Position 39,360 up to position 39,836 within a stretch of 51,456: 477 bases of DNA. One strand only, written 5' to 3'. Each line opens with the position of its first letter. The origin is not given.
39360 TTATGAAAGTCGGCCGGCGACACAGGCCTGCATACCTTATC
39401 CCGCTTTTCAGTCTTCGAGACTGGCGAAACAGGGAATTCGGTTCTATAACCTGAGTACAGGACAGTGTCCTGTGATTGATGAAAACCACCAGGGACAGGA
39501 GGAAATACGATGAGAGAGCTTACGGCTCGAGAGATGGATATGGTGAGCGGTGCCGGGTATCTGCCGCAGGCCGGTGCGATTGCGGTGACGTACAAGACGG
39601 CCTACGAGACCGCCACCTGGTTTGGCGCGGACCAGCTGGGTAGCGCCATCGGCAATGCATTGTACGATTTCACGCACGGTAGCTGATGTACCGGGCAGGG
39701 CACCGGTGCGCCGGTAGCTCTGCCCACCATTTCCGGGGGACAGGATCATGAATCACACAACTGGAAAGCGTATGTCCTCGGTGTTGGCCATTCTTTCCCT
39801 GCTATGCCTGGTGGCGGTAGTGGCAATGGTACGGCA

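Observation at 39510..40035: Untracked 58-aa double-glycine-leader peptide (class II microcin/bacteriocin-like) with a downstream 3-TM immunity-like gene and no exporter nearby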

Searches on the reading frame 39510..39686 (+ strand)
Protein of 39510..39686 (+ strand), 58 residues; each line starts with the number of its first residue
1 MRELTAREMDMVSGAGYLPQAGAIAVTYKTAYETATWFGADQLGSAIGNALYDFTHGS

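Call 3: search_protein_families(library=ncbifam, proteins=[window:39510-39683:+], max_evalue=10)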
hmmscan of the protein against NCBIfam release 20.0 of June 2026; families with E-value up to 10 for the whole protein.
window:39510-39683:+ (58 aa): 1 family
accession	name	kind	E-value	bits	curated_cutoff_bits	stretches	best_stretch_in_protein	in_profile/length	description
TIGR03893.1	lant_SP_1948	subfamily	0.021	15.2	32.95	1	3-39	12-46/61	lichenicidin A2 family type 2 lantibiotic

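Call 4: search_protein_families(library=pfam, proteins=[window:39510-39683:+], max_evalue=10)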
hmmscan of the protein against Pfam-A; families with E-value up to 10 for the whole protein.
window:39510-39683:+ (58 aa): 1 family
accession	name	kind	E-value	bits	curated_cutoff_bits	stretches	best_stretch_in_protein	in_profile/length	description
PF17508.7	MccV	-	0.00094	20.1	27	1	1-55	1-55/104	Microcin V bacteriocin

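Call 6: find_homologous_proteins(query=window:39510-39683:+, max_evalue=0.01)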
Query window:39510-39683:+ (58 aa): 6 proteins with E <= 0.01 among 6 candidates.
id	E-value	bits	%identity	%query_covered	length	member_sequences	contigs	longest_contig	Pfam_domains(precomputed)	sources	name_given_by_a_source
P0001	3.5e-29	116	95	100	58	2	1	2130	-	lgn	-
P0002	1.1e-25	105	84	100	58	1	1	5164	-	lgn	-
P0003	4.0e-25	103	86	100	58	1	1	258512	-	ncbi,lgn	ncbi:MAG: hypothetical protein WEB57_13740 [Pseudohongiellaceae bacterium]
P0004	1.0e-23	99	81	100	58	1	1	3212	-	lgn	-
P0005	3.6e-20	88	74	100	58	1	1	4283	-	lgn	-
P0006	3.6e-19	85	73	100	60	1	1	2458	-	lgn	-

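Call 9: find_encoding_contigs(protein=P0003, flank=10000, max_places=3)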
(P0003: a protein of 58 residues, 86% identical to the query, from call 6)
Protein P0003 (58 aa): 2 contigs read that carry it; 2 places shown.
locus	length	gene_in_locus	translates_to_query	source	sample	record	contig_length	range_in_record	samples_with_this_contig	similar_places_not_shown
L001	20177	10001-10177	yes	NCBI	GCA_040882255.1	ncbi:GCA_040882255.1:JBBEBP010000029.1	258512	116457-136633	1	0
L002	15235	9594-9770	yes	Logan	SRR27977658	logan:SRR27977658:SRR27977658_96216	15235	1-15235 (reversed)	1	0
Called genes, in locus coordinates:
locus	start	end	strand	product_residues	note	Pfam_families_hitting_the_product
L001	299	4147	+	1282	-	PF13489:Methyltransf_23, PF08241:Methyltransf_11, PF08242:Methyltransf_12, PF13649:Methyltransf_25, PF13091:PLDc_2, PF04851:ResIII, PF00271:Helicase_C, PF00717:Peptidase_S24, +4 more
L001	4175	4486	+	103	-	-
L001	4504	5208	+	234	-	PF13391:HNH_2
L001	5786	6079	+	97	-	PF12089:DUF3566 (weak)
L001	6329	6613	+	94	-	-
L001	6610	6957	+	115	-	-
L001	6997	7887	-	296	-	PF00892:EamA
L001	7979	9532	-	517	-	PF02661:Fic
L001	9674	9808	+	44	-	-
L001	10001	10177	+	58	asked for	-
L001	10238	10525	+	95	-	-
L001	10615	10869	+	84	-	PF04014:MazE_antitoxin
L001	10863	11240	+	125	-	PF02452:PemK_toxin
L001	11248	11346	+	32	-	-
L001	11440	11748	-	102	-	-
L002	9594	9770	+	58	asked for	-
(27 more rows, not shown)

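Call 10: find_encoding_contigs(protein=P0001, flank=10000, max_places=2)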
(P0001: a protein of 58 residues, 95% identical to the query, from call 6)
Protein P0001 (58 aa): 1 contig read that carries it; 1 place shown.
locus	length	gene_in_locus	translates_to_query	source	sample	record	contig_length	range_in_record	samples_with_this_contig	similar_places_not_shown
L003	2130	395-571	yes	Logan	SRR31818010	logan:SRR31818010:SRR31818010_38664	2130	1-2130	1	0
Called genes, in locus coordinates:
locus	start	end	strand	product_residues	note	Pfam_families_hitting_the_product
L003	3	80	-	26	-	?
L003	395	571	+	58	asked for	-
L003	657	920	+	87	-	-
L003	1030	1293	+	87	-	-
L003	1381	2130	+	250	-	?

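Call 11: find_encoding_contigs(protein=P0002, flank=10000, max_places=2)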
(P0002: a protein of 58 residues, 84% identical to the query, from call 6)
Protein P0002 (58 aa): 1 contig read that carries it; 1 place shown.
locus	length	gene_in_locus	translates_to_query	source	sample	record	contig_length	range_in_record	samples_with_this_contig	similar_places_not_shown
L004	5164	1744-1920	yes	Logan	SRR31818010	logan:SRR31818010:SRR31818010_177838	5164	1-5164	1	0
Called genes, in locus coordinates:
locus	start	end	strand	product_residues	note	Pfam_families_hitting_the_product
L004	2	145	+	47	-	?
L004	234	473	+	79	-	PF09851:SHOCT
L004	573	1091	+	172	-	PF10881:DUF2726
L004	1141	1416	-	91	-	-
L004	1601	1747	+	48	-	-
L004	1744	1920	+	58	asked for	-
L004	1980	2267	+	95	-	-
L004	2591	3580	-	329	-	PF10017:Methyltransf_33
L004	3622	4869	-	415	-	PF12867:DinB_2 (weak), PF03781:FGE-sulfatase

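Call 12: find_encoding_contigs(protein=P0004, flank=10000, max_places=2)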
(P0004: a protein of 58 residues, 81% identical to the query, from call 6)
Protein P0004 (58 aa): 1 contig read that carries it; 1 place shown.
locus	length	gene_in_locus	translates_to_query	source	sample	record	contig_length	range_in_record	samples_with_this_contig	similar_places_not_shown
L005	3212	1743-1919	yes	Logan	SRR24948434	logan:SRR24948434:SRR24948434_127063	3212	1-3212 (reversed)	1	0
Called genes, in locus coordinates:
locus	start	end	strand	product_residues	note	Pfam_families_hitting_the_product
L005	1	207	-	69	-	?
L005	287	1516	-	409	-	PF04235:DUF418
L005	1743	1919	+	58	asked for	-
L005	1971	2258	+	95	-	-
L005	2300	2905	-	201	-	PF20043:DUF6445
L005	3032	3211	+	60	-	?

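Call 13: find_encoding_contigs(protein=P0005, flank=10000, max_places=2)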
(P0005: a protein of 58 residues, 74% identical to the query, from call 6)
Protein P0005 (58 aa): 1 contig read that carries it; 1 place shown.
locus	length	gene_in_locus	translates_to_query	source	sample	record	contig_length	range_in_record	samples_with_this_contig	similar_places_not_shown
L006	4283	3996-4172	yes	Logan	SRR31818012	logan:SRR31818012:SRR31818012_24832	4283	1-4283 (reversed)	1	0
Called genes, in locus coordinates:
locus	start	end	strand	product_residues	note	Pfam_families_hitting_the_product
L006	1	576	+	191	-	?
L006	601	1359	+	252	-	PF13489:Methyltransf_23, PF06325:PrmA (weak), PF01209:Ubie_methyltran, PF13847:Methyltransf_31, PF08241:Methyltransf_11, PF08242:Methyltransf_12, PF13649:Methyltransf_25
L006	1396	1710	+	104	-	-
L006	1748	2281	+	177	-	PF05163:DinB, PF12867:DinB_2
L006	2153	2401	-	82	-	-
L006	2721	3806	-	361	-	PF02805:Ada_Zn_binding, PF00165:HTH_AraC (faint), PF12833:HTH_18, PF02870:Methyltransf_1N (weak), PF01035:DNA_binding_1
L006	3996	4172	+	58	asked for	-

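Call 14: find_encoding_contigs(protein=P0006, flank=10000, max_places=2)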
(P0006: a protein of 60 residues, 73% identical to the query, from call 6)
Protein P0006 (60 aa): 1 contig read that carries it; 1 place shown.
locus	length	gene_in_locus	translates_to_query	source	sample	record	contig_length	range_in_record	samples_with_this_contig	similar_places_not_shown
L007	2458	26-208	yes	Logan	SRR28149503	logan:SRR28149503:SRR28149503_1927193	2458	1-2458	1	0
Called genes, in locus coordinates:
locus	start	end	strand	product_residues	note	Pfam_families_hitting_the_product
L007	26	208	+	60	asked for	-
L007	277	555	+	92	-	-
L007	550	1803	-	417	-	PF02335:Cytochrom_C552, PF22113:Mtrc-MtrF_II-IV_dom (weak), PF14522:Cytochrome_C7 (faint)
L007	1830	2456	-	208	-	?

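Call 19: find_related_loci(query=A1, collection=genome_contigs, flank=10000)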
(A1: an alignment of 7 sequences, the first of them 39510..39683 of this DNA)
Query A1 (58 aa) in genome_contigs; peptide patterns used: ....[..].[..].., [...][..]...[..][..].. (x = any residue, [..] = any of these).
114 stretches matched a pattern; 1 encode a relative of the query (tblastn E <= 1e-3); 1 distinct loci.
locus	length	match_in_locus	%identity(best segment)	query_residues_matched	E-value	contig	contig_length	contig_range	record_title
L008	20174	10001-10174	86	1-58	3e-31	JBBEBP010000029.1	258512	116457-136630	MAG: Pseudohongiellaceae bacterium isolate LejiaF_61_88 Lejia_F_61_length_258512_cov_55, whole genome shotgun sequence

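Call 23: search_protein_representatives(alignment_id=A1)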
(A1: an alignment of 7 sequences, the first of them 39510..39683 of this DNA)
Query: 7 sequences, 58 profile positions. Proteins with E-value up to 0.001 (for the whole library): 16; up to 1e-10: 6; up to 1e-30: 0. The best 16 are listed.
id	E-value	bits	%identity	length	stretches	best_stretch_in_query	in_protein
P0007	2.1e-21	91.5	-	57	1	1-58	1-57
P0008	1.6e-15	72.7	-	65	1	2-56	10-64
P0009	1.2e-14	69.9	-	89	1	1-56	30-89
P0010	2.5e-14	68.9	-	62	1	1-56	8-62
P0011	6.7e-14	67.5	-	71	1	1-54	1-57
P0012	3.8e-12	61.9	-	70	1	7-55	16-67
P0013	1.4e-09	53.7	-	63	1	1-56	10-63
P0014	8.4e-08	48.0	-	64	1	1-56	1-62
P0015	1.3e-07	47.4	-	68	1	16-48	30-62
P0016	9.6e-07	44.6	-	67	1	1-55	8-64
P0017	2.0e-05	40.3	-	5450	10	9-24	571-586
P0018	2.3e-05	40.1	-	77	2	29-57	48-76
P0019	4.3e-05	39.3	-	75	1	14-56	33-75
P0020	5.6e-05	38.9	-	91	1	3-47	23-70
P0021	8.8e-04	35.1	-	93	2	22-54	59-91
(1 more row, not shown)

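Call 26: find_homologous_proteins(query=A2, max_evalue=0.001)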
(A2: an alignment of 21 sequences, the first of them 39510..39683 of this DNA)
Query A2 (21 sequences) (58 aa, profile of the alignment): 39 proteins with E <= 0.001 among 8000 candidates.
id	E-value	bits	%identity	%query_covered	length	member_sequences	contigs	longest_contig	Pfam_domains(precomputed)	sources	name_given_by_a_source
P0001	8.7e-26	107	95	100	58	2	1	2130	-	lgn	-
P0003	2.1e-25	106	86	100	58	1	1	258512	-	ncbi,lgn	ncbi:MAG: hypothetical protein WEB57_13740 [Pseudohongiellaceae bacterium]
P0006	8.4e-25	104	73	100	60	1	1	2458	-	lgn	-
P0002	3.3e-24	102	84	100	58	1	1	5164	-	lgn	-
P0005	3.7e-24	102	74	100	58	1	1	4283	-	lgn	-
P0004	6.2e-24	102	81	100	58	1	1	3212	-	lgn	-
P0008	1.1e-23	101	52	97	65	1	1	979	-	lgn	-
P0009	1.1e-23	101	53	97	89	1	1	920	-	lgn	-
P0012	5.2e-22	95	52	91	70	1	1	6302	-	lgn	-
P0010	3.5e-21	93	57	97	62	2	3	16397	-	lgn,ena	-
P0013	6.4e-21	92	48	97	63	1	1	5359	-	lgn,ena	-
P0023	7.8e-21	92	72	100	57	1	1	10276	-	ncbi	-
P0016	1.2e-20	91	44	91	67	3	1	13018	-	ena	-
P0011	6.8e-20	89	54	91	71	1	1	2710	-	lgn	-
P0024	1.1e-19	88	51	97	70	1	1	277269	-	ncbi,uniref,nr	ncbi:class IIb bacteriocin, lactobin A/cerein 7B family [Shewanella gaetbuli]|uniref:Class IIb bacte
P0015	6.4e-18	82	68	48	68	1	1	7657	-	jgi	-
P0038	8.9e-15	72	43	97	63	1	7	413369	-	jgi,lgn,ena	-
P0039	1.7e-14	71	46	97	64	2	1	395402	-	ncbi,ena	-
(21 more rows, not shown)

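Call 27: find_encoding_contigs(protein=P0024, flank=10000, max_places=2)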
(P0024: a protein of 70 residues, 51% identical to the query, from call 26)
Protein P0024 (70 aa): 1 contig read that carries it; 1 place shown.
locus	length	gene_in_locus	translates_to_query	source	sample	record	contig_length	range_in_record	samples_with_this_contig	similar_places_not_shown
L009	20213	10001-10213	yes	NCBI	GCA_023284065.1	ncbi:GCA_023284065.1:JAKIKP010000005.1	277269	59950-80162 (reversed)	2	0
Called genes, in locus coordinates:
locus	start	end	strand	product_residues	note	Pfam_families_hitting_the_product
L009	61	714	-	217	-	PF01965:DJ-1_PfpI (faint)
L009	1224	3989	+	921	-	PF02739:5_3_exonuc_N, PF01367:5_3_exonuc, PF01612:DNA_pol_A_exo1, PF22619:DNA_polI_exo1, PF00476:DNA_pol_A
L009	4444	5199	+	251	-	PF00497:SBP_bac_3 (weak)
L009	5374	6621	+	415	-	PF00364:Biotin_lipoyl (faint), PF25919:BSH_CusB (weak), PF25984:BSH_YknX (faint), PF26002:Beta-barrel_AprE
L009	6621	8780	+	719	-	PF03412:Peptidase_C39, PF00664:ABC_membrane, PF00005:ABC_tran, PF02463:SMC_N (faint)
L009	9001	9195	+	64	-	-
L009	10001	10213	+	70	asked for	-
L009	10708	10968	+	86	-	-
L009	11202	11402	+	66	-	-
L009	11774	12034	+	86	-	-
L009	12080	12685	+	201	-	PF02517:Rce1-like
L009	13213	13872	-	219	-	PF03193:RsgA_GTPase (faint), PF01926:MMR_HSR1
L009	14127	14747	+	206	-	PF00034:Cytochrom_C, PF13442:Cytochrome_CBB3 (weak), PF00034:Cytochrom_C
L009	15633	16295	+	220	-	PF13489:Methyltransf_23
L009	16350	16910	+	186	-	PF04220:YihI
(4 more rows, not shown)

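Call 28: find_encoding_contigs(protein=P0038, flank=10000, max_places=3)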
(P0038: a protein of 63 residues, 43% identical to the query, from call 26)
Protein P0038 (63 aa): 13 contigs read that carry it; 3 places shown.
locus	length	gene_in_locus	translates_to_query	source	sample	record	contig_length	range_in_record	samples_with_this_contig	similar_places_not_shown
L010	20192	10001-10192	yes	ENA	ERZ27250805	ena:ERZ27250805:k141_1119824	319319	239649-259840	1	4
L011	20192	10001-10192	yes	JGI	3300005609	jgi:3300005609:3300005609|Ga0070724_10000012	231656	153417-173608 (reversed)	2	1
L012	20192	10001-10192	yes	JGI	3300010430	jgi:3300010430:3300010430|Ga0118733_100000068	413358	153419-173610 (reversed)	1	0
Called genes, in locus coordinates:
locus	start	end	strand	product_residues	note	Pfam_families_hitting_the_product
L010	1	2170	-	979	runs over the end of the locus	PF00497:SBP_bac_3, PF00990:GGDEF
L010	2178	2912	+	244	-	PF00891:Methyltransf_2 (weak), PF01739:CheR (faint), PF13847:Methyltransf_31, PF08241:Methyltransf_11, PF08242:Methyltransf_12, PF13649:Methyltransf_25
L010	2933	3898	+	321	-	PF08003:Methyltransf_9, PF13489:Methyltransf_23, PF13847:Methyltransf_31, PF08241:Methyltransf_11, PF08242:Methyltransf_12, PF13649:Methyltransf_25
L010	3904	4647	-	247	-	PF00497:SBP_bac_3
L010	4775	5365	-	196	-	PF12917:YfbR-like, PF13023:HD_3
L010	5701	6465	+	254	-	PF00497:SBP_bac_3 (weak)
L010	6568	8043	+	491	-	PF01966:HD (weak), PF13286:HD_assoc (weak)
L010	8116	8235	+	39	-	-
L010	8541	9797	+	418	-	PF25919:BSH_CusB, PF26002:Beta-barrel_AprE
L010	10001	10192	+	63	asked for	-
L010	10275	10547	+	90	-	-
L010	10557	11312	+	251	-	PF02517:Rce1-like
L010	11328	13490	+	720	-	PF03412:Peptidase_C39, PF00664:ABC_membrane, PF00005:ABC_tran, PF02463:SMC_N (weak)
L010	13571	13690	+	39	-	-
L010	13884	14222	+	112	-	-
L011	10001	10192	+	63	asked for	-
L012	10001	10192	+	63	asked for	-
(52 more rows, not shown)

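Call 29: find_encoding_contigs(protein=P0039, flank=10000, max_places=2)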
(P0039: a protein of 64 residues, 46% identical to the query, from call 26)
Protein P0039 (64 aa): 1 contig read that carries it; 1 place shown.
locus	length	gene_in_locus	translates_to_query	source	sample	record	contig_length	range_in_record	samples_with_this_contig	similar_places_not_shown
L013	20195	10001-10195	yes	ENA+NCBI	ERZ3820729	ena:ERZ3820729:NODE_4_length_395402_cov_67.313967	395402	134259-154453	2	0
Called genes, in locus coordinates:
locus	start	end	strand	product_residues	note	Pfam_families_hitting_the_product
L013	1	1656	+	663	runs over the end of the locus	-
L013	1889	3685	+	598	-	PF02771:Acyl-CoA_dh_N, PF02770:Acyl-CoA_dh_M, PF00441:Acyl-CoA_dh_1, PF22924:ACOX_C_alpha1, PF12806:Acyl-CoA_dh_C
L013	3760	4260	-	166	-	PF00578:AhpC-TSA, PF08534:Redoxin, PF00085:Thioredoxin, PF13098:Thioredoxin_2, PF13905:Thioredoxin_8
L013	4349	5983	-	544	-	PF00732:GMC_oxred_N, PF00890:FAD_binding_2 (faint), PF05199:GMC_oxred_C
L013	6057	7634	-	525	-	PF00989:PAS (faint), PF08447:PAS_3, PF13426:PAS_9, PF00015:MCPsignal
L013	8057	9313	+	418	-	PF00364:Biotin_lipoyl (faint), PF25919:BSH_CusB, PF26002:Beta-barrel_AprE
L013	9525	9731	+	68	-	-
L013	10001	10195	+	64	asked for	-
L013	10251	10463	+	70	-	-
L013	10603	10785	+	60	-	-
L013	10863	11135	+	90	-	-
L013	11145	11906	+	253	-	PF02517:Rce1-like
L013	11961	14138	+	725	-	PF03412:Peptidase_C39, PF00664:ABC_membrane, PF00005:ABC_tran, PF02463:SMC_N (weak)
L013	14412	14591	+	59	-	-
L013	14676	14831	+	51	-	-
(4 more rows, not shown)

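Call 34: find_related_loci(query=A2, collection=metagenome_contigs, flank=10000)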
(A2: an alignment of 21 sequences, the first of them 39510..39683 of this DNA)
Query A2 (58 aa) in metagenome_contigs; peptide patterns used: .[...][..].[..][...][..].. (x = any residue, [..] = any of these).
99 stretches matched a pattern; 4 encode a relative of the query (tblastn E <= 1e-3); 4 distinct loci.
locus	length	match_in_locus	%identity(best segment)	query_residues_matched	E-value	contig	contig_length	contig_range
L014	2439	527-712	48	1-56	3e-13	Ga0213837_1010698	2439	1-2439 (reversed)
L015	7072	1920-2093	43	1-56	8e-9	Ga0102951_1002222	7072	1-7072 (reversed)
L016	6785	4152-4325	43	1-56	7e-9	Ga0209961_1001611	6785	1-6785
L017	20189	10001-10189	43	1-56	3e-8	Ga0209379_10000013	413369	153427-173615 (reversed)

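Call 43: search_protein_families(library=ncbifam, alignment_id=A2, max_evalue=0.1)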
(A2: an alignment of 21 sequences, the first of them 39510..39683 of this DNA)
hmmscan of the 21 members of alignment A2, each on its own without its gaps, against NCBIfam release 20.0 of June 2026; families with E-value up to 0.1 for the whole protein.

A. member 1, window:39510-39683:+ (58 aa): 1 family
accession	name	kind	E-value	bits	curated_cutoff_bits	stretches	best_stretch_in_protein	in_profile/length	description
TIGR03893.1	lant_SP_1948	subfamily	0.021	15.2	32.95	1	3-39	12-46/61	lichenicidin A2 family type 2 lantibiotic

B. families by the number of members that match (of 21 scanned): 14 families
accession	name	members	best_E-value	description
TIGR03949.1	bact_IIb_cerein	7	1e-05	class IIb bacteriocin, lactobin A/cerein 7B family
TIGR04495.1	RiPP_XyeA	2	8.1e-05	XyeA family cyclophane-containing RiPP triceptide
NF033456.1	RiPP_CCRG-2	2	0.00061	CCRG-2 family RiPP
NF004860.0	PRK06215.1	2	0.005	hypothetical protein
NF038035.1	lactGalph_entA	2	0.009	lactococcin G-alpha/enterocin 1071A family bacteriocin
TIGR03893.1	lant_SP_1948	2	0.021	lichenicidin A2 family type 2 lantibiotic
TIGR04149.1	GG_sam_targ_CFB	2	0.038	TIGR04149 family rSAM-modified RiPP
NF033771.1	colonize_BriC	1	0.0068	biofilm-regulating peptide BriC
NF033215.1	BlpC_Streptocco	1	0.012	quorum-sensing system pheromone BlpC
TIGR01847.1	bacteriocin_sig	1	0.014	bacteriocin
NF000539.0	plantaricin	1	0.061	plantaricin C family lantibiotic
NF009945.0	PRK13409.1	1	0.079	ribosome biogenesis/translation initiation ATPase RLI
NF040873.1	AztA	1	0.085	zinc ABC transporter ATP-binding protein AztA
NF038034.1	lactGbeta_entB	1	0.1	lactococcin G-beta/enterocin 1071B family bacteriocin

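Call 44: search_protein_families(library=pfam, alignment_id=A2, max_evalue=0.1)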
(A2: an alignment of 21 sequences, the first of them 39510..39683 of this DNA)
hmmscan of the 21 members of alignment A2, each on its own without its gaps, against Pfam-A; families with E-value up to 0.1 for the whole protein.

A. member 1, window:39510-39683:+ (58 aa): 1 family
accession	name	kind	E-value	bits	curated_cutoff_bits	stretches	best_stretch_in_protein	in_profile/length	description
PF17508.7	MccV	-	0.00094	20.1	27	1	1-55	1-55/104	Microcin V bacteriocin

B. families by the number of members that match (of 21 scanned): 5 families
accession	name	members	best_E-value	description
PF17508.7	MccV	9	0.00094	Microcin V bacteriocin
PF10439.15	Bacteriocin_IIc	2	0.0018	Bacteriocin class II with double-glycine leader peptide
PF07916.16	TraG_N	1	0.022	TraG-like protein, N-terminal region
PF23913.1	DUF7255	1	0.062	Family of unknown function (DUF7255)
PF16669.11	TTC5_OB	1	0.068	Tetratricopeptide repeat protein 5 OB fold domain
